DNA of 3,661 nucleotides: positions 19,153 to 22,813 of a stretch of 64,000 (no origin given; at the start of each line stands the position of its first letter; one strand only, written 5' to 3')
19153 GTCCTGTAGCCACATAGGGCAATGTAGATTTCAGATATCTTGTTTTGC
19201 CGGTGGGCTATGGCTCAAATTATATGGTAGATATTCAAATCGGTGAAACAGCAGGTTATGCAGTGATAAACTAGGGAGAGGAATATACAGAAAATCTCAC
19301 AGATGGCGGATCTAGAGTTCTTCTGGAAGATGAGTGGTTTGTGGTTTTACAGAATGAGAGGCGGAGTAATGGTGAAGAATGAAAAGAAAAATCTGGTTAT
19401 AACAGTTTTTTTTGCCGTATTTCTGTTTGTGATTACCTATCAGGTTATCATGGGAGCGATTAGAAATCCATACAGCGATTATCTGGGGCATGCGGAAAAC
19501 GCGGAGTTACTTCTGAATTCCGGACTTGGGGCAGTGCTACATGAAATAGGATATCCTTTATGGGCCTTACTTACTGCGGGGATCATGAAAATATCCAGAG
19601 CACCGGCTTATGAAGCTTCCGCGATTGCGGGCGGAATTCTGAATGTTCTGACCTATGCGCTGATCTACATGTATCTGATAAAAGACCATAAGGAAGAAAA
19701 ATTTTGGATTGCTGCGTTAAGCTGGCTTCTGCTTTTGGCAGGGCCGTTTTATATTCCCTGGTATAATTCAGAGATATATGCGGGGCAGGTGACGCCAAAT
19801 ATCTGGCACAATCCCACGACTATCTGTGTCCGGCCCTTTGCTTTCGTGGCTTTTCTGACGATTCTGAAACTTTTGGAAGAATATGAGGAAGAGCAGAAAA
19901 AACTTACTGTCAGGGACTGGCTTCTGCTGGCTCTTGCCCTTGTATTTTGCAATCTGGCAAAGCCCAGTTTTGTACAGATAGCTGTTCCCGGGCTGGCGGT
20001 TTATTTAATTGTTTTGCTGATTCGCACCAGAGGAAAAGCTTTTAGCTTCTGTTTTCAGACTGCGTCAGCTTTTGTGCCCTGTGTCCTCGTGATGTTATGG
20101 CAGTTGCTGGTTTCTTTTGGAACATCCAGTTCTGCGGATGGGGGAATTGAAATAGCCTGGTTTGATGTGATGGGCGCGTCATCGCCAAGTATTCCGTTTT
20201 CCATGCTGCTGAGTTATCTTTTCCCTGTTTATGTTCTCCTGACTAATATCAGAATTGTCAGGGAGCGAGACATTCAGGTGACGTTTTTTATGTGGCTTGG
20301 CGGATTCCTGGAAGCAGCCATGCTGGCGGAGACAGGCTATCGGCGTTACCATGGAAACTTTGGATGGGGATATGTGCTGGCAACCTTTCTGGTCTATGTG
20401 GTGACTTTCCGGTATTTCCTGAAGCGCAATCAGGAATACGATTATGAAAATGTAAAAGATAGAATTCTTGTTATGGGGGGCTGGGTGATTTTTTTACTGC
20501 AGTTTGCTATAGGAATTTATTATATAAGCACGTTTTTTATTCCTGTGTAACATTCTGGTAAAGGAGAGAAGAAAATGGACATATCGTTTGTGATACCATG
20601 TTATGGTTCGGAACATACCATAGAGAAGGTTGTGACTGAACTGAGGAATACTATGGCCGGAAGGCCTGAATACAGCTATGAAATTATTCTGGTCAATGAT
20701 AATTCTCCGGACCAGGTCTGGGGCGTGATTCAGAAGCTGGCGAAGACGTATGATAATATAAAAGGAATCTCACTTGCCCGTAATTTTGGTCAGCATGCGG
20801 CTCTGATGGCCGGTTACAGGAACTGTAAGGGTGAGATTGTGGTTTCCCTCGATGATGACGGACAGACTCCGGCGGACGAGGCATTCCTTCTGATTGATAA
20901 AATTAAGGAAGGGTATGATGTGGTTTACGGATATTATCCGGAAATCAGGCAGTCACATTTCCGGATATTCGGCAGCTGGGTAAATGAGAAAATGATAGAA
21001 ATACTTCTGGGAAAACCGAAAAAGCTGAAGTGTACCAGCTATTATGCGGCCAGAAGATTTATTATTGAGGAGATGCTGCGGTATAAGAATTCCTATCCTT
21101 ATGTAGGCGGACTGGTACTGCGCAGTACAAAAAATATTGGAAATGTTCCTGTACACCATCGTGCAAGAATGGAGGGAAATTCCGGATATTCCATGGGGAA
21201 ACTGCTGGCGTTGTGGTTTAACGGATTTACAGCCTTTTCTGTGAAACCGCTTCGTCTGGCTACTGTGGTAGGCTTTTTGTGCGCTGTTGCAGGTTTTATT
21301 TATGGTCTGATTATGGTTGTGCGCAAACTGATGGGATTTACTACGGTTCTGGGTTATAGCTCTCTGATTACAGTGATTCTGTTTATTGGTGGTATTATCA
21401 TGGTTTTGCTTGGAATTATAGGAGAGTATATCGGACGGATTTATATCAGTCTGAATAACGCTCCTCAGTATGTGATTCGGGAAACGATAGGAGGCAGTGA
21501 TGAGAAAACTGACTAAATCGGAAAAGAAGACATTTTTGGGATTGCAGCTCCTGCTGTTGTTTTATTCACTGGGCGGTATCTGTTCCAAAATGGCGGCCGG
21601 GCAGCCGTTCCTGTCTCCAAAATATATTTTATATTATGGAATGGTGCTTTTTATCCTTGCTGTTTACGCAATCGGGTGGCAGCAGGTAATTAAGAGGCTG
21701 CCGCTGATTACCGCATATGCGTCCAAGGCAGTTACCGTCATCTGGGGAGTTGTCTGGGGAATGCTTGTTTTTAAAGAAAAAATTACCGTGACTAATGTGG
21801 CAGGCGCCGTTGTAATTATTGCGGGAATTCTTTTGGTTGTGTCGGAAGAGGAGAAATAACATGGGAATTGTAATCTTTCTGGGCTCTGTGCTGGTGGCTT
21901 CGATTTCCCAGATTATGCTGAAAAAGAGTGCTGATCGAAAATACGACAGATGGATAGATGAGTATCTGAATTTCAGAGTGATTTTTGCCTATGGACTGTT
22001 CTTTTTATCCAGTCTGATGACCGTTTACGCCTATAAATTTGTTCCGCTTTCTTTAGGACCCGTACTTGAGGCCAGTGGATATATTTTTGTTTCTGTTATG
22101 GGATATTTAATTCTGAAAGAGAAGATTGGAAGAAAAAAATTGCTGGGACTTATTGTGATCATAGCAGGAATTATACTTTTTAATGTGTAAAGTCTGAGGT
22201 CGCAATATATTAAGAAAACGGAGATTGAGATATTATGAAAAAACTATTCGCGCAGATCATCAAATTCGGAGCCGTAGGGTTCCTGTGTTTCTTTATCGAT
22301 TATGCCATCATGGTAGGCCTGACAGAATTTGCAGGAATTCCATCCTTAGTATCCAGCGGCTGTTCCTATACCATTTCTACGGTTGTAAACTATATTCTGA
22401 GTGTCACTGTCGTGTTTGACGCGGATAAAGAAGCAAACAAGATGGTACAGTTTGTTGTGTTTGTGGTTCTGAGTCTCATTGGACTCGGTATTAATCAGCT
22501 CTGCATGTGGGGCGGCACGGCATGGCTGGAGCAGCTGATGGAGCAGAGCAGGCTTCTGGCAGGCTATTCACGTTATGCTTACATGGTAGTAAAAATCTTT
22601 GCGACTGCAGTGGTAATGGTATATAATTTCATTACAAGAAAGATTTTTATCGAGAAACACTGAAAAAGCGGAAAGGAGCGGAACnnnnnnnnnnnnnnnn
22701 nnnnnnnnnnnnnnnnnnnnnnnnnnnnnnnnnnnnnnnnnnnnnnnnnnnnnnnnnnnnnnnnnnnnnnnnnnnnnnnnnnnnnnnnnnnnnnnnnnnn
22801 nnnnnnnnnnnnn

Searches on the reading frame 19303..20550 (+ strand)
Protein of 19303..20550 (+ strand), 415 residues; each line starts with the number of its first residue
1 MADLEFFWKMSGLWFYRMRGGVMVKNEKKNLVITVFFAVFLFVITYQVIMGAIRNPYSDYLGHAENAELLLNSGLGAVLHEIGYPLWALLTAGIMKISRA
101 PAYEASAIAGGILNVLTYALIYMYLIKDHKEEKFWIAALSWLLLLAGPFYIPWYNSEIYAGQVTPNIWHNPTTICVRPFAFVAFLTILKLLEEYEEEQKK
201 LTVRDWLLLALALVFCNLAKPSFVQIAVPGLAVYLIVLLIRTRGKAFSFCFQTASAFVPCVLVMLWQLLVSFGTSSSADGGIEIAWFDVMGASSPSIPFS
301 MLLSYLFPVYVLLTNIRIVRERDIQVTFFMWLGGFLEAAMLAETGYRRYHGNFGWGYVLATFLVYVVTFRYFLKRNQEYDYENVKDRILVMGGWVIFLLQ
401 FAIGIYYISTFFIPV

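Call 15: search_protein_families(library=pfam, proteins=[window:19303-20550:+], max_evalue=0.001)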
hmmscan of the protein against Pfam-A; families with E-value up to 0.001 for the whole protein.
window:19303-20550:+ (415 aa): 0 families

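Call 42: search_protein_families(library=pfam, proteins=[window:19303-20550:+], max_evalue=0.1)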
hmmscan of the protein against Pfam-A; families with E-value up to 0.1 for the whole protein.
window:19303-20550:+ (415 aa): 1 family
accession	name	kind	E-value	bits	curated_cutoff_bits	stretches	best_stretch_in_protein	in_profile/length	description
PF04678.18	MCU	-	0.094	13.2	30.8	0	360-388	127-155/177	Mitochondrial calcium uniporter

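Call 43: search_protein_families(library=ncbifam, proteins=[window:19303-20550:+], max_evalue=0.1)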
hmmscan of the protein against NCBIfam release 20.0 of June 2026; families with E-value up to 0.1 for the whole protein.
window:19303-20550:+ (415 aa): 0 families

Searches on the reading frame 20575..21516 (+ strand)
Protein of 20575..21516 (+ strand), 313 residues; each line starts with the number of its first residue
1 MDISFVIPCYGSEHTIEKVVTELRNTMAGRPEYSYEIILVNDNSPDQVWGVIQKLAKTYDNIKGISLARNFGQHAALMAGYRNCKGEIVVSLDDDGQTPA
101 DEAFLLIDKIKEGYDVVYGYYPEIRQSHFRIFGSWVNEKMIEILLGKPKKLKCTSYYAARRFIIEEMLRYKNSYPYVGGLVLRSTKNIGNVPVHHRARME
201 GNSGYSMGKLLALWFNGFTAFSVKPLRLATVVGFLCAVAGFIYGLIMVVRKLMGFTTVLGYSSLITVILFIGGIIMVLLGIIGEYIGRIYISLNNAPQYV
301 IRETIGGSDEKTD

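Call 15: search_protein_families(library=pfam, proteins=[window:20575-21516:+], max_evalue=0.001)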
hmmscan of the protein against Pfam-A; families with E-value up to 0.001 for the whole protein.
window:20575-21516:+ (313 aa): 3 families
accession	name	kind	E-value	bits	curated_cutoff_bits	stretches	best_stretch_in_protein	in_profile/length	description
PF00535.33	Glycos_transf_2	-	1.7e-27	96.9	23.3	1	4-165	1-165/168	Glycosyl transferase family 2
PF13641.12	Glyco_tranf_2_3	-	5.2e-07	30.3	27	1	3-95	3-96/230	Glycosyltransferase like family 2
PF10111.15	Glyco_tranf_2_2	-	0.00038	20.5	27.3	1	4-101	1-97/276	Glycosyltransferase like family 2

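Call 43: search_protein_families(library=ncbifam, proteins=[window:20575-21516:+], max_evalue=0.1)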
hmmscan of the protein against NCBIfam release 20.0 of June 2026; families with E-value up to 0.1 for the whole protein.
window:20575-21516:+ (313 aa): 19 families
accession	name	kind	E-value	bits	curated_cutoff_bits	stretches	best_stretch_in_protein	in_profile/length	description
NF007986.1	PRK10714.1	equivalog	3.3e-52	177.5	529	1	3-306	8-313/316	undecaprenyl-phosphate 4-deoxy-4-formamido-L-arabinose transferase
NF047588.1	GlcsyltransPgfSStrep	equivalog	2.8e-46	158.1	500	1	1-304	1-305/308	glycosyltransferase PgfS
TIGR03937.1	PgaC_IcaA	equivalog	6.6e-14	51.7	422.3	1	3-113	47-153/407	poly-beta-1,6-N-acetyl-D-glucosamine synthase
NF041875.1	EPS_EpsD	equivalog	1.8e-09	37.5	370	1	3-99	1-93/325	exopolysaccharide biosynthesis glycosyltransferase EpsD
TIGR04182.1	glyco_TIGR04182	equivalog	3.4e-09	36.5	325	1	2-286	1-282/293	S-layer glycoprotein N-glycosyltransferase AglJ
NF038302.1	EPS_HpsE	equivalog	6.1e-09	35.3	300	1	1-97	1-98/307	hormogonium polysaccharide biosynthesis glycosyltransferase HpsE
TIGR03111.1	glyc2_xrt_Gpos1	hypoth_equivalog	2.1e-08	33.4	363.95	1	2-102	50-148/439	TIGR03111 family XrtG-associated glycosyltransferase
NF047683.1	TeichurnBiosyTuaG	equivalog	1.3e-07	31.6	400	1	3-97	8-98/252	teichuronic acid biosynthesis protein TuaG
NF050050.1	ProtGlycPglI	equivalog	1.1e-06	28.3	500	1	3-119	4-117/306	GalNAc(5)-diNAcBac-PP-undecaprenol beta-1,3-glucosyltransferase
NF007482.0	PRK10073.1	equivalog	1.1e-06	27.9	423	1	3-96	8-96/334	glycosyltransferase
NF010496.0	PRK13915.1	equivalog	1.3e-05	24.4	262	1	2-99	32-130/307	glucosyl-3-phosphoglycerate synthase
TIGR03965.1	mycofact_glyco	equivalog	1.3e-05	24.2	280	1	2-96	75-165/467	mycofactocin biosynthesis glycosyltransferase MftF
NF058614.1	PPMAGASynPpgS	equivalog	4.1e-05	23.1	370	1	2-119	1-111/226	polyprenyl-phospho-N-acetylgalactosaminyl synthase PpgS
TIGR04283.1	glyco_like_mftF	equivalog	0.0012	18.5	182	1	3-126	1-113/221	TIGR04283 family arsenosugar biosynthesis glycosyltransferase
NF041391.1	DPhHxTase_Halo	equivalog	0.0013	17.8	375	1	9-167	3-153/213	dolichyl-phosphate hexose transferase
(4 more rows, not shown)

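Call 83: search_solved_structures(query=window:20575-21516:+, max_evalue=0.00001)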
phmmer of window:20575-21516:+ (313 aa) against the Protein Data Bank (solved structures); distinct sequences matched with E-value up to 0.00001: 7.
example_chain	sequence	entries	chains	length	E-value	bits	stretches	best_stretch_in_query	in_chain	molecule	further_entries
9hwj_A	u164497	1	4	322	4.2e-42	148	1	3-310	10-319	Undecaprenyl-phosphate 4-deoxy-4-formamido-L-arabinose transferase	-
9bhc_C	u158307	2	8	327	8.8e-42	146.9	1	3-305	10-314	Undecaprenyl-phosphate 4-deoxy-4-formamido-L-arabinose transferase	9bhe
8vxh_A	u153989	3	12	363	1.3e-41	146.4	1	3-305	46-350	Undecaprenyl-phosphate 4-deoxy-4-formamido-L-arabinose transferase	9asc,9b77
5ekp_C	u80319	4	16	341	2.1e-36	129.3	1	2-304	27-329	Uncharacterized glycosyltransferase sll0501 | Glycosyltransferase sll0501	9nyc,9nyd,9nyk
9nye_A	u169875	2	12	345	2.2e-36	129.2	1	2-304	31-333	Glycosyltransferase sll0501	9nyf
5eke_A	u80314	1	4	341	2.8e-36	128.8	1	2-304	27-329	Uncharacterized glycosyltransferase sll0501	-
5mlz_A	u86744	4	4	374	2.6e-14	56.7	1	1-136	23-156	Dolichol monophosphate mannose synthase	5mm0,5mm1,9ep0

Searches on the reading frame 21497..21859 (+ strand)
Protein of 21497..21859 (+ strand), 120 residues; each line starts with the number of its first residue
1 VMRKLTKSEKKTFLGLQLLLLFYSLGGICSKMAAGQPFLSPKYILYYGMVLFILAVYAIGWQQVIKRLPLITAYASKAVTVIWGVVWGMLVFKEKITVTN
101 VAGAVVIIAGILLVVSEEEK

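Call 42: search_protein_families(library=pfam, proteins=[window:21497-21859:+], max_evalue=0.1)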
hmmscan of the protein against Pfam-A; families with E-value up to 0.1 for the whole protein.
window:21497-21859:+ (120 aa): 2 families
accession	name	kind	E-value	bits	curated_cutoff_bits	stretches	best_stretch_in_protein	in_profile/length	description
PF00892.27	EamA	-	1.6e-07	32.1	28.2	1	12-115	32-134/135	EamA-like transporter family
PF03151.22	TPT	-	0.0029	17.5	30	1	45-113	224-289/291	Triose-phosphate Transporter family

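Call 43: search_protein_families(library=ncbifam, proteins=[window:21497-21859:+], max_evalue=0.1)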
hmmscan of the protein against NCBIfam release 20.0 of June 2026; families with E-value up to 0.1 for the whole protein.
window:21497-21859:+ (120 aa): 11 families
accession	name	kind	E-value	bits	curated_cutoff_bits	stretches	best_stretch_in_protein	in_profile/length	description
NF011625.2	PRK15051.1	equivalog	2.9e-06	27.5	92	1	26-115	16-108/111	4-amino-4-deoxy-L-arabinose-phosphoundecaprenol flippase subunit ArnE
NF002816.2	PRK02971.1-2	equivalog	7.4e-05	23.2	99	1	42-117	44-119/120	4-amino-4-deoxy-L-arabinose-phosphoundecaprenol flippase subunit ArnF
NF033469.1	SMR_qac_bcrB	exception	0.00037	21.1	205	1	20-113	11-100/105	quaternary ammonium compound efflux SMR transporter BcrB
NF051482.1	EbrB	exception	0.00042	20.9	160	1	49-115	36-102/105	SMR family multidrug efflux transporter EbrB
NF000279.1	qac_SMR_H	exception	0.00048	20.5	205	1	40-114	27-100/107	quaternary ammonium compound efflux SMR transporter QacH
NF051481.1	EbrA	exception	0.00071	19.9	160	1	17-114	9-102/104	SMR family multidrug efflux transporter EbrA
TIGR03340.1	phn_DUF6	hypoth_equivalog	0.001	18.8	288.15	1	51-113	219-280/281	phosphonate utilization associated putative membrane protein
NF000384.1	QacCGHJ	equivalog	0.002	18.4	160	1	49-114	36-100/107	QacCGHJ group quaternary ammonium compound efflux SMR transporter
NF000023.1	qac_SMR_C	exception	0.0052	16.9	200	1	43-112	29-98/107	quaternary ammonium compound efflux SMR transporter QacC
NF033470.1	SMR_qac_bcrC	exception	0.011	16.2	225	1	50-114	38-101/114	quaternary ammonium compound efflux SMR transporter BcrC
NF007767.1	PRK10452.1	equivalog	0.095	12.9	122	1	49-118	35-105/120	multidrug/spermidine efflux SMR transporter subunit MdtJ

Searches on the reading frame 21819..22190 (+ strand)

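Call 42: search_protein_families(library=pfam, proteins=[window:21819-22190:+], max_evalue=0.1)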
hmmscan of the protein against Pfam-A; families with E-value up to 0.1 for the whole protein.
window:21819-22190:+ (123 aa): 7 families
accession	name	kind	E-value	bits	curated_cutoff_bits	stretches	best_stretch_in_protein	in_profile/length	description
PF00892.27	EamA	-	6.1e-09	36.7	28.2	1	19-122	38-134/135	EamA-like transporter family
PF03151.22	TPT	-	1.1e-05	25.4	30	1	43-120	57-134/291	Triose-phosphate Transporter family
PF10639.15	TMEM234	-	0.00019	21.9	30.1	1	49-120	39-111/113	Putative transmembrane family 234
PF08449.17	UAA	-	0.0042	16.7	26.2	1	59-122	75-139/311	UAA transporter family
PF05653.20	Mg_trans_NIPA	-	0.0049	16.5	26.2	1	14-120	4-118/295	Magnesium transporter NIPA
PF16913.11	PUNUT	-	0.0074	16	30.6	1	34-121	57-144/321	Purine nucleobase transmembrane transport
PF00893.25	Multi_Drug_Res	-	0.017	16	23.7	1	27-114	13-93/93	Small Multidrug Resistance protein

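Call 43: search_protein_families(library=ncbifam, proteins=[window:21819-22190:+], max_evalue=0.1)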
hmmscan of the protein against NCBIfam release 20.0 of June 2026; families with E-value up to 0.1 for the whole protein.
window:21819-22190:+ (123 aa): 12 families
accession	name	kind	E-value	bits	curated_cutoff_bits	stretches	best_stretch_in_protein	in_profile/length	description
NF051481.1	EbrA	exception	4.6e-08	33.3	160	1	17-122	5-103/104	SMR family multidrug efflux transporter EbrA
TIGR03340.1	phn_DUF6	hypoth_equivalog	1.3e-05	25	288.15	1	13-120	172-280/281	phosphonate utilization associated putative membrane protein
NF051482.1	EbrB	exception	9.2e-05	23.1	160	1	65-122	44-102/105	SMR family multidrug efflux transporter EbrB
NF033469.1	SMR_qac_bcrB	exception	0.00039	21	205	1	69-121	48-101/105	quaternary ammonium compound efflux SMR transporter BcrB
NF000148.1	SMR_qac_pB8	exception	0.0012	19.4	200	1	21-123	7-103/110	Qac-pB8 family quaternary ammonium compound efflux SMR transporter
NF011625.2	PRK15051.1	equivalog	0.0023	18.1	92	1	50-121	36-107/111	4-amino-4-deoxy-L-arabinose-phosphoundecaprenol flippase subunit ArnE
NF033470.1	SMR_qac_bcrC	exception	0.003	18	225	1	61-122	40-102/114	quaternary ammonium compound efflux SMR transporter BcrC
NF002816.2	PRK02971.1-2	equivalog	0.014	15.9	99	0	21-122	4-117/120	4-amino-4-deoxy-L-arabinose-phosphoundecaprenol flippase subunit ArnF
TIGR00950.1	2A78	equivalog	0.017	14.6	230.2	1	50-121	46-117/264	carboxylate/amino acid/amine transporter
NF000384.1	QacCGHJ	equivalog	0.035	14.4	160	1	51-123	34-102/107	QacCGHJ group quaternary ammonium compound efflux SMR transporter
NF000279.1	qac_SMR_H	exception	0.058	13.8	205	1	23-122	9-101/107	quaternary ammonium compound efflux SMR transporter QacH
NF007087.1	PRK09541.1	subfamily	0.078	13.5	162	0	17-123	3-103/110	EmrE family multidrug efflux SMR transporter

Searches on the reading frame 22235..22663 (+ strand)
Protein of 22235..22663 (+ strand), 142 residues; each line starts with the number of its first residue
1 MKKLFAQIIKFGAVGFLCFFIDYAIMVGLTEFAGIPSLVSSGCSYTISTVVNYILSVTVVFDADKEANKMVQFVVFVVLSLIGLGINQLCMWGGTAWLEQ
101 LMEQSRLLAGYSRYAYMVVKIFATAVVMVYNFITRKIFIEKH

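Call 42: search_protein_families(library=pfam, proteins=[window:22235-22663:+], max_evalue=0.1)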
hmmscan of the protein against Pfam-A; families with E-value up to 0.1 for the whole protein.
window:22235-22663:+ (142 aa): 2 families
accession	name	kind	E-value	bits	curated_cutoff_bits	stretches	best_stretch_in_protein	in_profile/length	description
PF04138.20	GtrA_DPMS_TM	-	1.1e-20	74.5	26.1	1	10-139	1-116/117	GtrA/DPMS, transmembrane domain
PF11003.13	DUF2842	-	0.089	13.6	25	1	47-82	10-46/61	Protein of unknown function (DUF2842)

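Call 43: search_protein_families(library=ncbifam, proteins=[window:22235-22663:+], max_evalue=0.1)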
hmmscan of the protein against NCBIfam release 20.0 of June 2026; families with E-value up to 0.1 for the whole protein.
window:22235-22663:+ (142 aa): 0 families
